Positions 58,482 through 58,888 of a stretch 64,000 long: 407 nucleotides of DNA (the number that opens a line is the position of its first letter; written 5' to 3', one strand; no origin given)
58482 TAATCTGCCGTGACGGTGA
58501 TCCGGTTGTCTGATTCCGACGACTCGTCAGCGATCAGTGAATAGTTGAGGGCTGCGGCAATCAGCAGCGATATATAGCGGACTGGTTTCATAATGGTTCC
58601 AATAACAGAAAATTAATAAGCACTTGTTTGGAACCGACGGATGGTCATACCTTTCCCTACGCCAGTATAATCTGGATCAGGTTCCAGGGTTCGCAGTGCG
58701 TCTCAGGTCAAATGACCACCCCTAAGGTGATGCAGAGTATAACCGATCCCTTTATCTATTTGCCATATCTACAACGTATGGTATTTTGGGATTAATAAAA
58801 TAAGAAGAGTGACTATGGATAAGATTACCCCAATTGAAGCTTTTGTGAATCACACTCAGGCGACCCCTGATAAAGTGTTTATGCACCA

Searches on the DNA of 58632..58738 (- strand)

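Call 47: build_rna_model(alignment_id=A3)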
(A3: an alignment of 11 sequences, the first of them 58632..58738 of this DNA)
Model R1 built from alignment A3 (11 sequences, 148 columns); structure: RNAalifold consensus.
model positions 110; base pairs 23; branch points 2; effective number of sequences 1.75; information 0.59 bits per position. Calibrated on 0.2 Mb of random sequence (short: E-values are rough).
structure used (alignment columns):
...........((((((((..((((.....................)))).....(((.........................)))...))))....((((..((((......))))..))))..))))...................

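Call 48: search_with_rna_model(model_id=R1, sources=[L002, L003, L004, L005, L006, L007, L008, L009, L010, L011, L012, L013, L014, L015, L016, L017, L018, L019, L020, L021, L022, L023, L024, L025, L026, L027, L028, L029, L030, L031, L032, L033, L034, L035, L036, L037, L038, L039, L040, L041, L042, L043, L044, L045, L046, L047, L048, L049, L050, L051, L052, L053, L054, L055, L056, L057, L058, L059, L060, L061, L062, L063, L064, L065, L066, L067, L068, L069, L070, L071, L072, L073, L074, L075, L076, L077, L078, L079, L080, L081, L089, window], max_evalue=0.1)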
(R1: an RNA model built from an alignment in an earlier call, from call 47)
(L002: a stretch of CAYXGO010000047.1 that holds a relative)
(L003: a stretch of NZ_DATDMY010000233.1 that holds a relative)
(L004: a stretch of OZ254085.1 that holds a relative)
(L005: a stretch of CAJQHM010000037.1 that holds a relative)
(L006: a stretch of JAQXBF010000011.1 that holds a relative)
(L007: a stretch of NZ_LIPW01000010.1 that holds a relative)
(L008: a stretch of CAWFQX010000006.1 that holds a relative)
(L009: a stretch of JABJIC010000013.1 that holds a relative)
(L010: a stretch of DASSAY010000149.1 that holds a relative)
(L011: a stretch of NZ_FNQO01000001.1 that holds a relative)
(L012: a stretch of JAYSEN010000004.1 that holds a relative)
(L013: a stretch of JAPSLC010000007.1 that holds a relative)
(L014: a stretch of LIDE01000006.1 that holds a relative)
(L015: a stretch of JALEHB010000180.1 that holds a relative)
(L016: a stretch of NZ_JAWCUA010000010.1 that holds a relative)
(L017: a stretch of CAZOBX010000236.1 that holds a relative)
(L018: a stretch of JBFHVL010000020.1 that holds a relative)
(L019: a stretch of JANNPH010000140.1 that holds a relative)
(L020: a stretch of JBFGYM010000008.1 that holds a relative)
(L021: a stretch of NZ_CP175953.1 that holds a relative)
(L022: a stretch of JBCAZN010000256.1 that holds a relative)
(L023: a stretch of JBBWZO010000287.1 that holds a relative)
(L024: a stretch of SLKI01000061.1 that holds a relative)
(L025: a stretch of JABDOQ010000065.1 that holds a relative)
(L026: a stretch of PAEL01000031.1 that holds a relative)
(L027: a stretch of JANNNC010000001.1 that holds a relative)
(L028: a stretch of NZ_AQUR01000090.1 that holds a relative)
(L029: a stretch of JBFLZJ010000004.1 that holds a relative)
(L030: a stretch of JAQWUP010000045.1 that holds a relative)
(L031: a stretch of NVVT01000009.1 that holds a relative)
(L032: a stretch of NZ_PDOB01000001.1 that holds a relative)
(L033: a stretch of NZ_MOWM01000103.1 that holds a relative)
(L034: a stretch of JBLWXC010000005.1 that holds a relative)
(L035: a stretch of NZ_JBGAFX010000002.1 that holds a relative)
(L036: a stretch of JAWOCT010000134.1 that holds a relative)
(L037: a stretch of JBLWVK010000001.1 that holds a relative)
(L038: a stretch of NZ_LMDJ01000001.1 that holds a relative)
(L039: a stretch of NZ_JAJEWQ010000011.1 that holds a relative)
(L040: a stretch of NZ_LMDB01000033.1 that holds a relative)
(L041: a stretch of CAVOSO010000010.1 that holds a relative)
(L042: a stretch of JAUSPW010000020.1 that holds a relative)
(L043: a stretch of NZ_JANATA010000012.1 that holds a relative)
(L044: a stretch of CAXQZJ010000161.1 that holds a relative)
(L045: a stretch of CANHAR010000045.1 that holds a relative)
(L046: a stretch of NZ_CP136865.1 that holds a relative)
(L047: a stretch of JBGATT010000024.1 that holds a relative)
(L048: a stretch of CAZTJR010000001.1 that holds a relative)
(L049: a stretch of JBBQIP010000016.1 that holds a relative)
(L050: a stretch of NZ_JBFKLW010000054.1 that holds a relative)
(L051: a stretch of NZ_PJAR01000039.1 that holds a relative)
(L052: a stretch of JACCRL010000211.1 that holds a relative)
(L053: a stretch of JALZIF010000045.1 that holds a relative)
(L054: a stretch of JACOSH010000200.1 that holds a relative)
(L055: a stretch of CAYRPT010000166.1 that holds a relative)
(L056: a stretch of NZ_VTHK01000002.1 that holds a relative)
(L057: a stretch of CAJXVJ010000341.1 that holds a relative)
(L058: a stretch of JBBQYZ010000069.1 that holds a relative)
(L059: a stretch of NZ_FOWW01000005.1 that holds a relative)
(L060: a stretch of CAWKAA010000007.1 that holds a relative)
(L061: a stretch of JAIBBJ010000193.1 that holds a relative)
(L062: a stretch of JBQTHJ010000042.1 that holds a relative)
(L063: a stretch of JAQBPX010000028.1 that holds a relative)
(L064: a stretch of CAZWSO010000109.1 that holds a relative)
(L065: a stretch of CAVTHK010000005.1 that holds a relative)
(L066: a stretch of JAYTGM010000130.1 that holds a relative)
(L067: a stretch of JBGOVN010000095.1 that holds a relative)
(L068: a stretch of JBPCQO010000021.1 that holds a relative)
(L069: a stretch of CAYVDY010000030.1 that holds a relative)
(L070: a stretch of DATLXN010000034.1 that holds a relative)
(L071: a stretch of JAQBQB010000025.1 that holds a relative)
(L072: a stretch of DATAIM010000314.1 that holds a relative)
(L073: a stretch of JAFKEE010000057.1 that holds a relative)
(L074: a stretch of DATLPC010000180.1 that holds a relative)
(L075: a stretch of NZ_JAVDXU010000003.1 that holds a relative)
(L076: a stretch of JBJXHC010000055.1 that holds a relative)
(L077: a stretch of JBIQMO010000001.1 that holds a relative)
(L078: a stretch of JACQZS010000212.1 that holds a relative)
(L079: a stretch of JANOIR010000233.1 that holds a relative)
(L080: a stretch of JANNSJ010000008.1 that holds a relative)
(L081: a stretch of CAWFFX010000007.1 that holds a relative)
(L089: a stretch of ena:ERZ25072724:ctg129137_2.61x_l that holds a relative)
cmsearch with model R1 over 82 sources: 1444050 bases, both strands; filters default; matches with E-value up to 0.1: 4.
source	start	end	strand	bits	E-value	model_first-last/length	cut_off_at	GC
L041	16016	16125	-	103.1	1e-29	1-110/110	no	0.55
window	58632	58738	-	100.8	5.3e-29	1-110/110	no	0.52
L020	16063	16172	-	95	4e-27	1-110/110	no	0.6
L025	7323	7452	-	90.1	1.5e-25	1-110/110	no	0.6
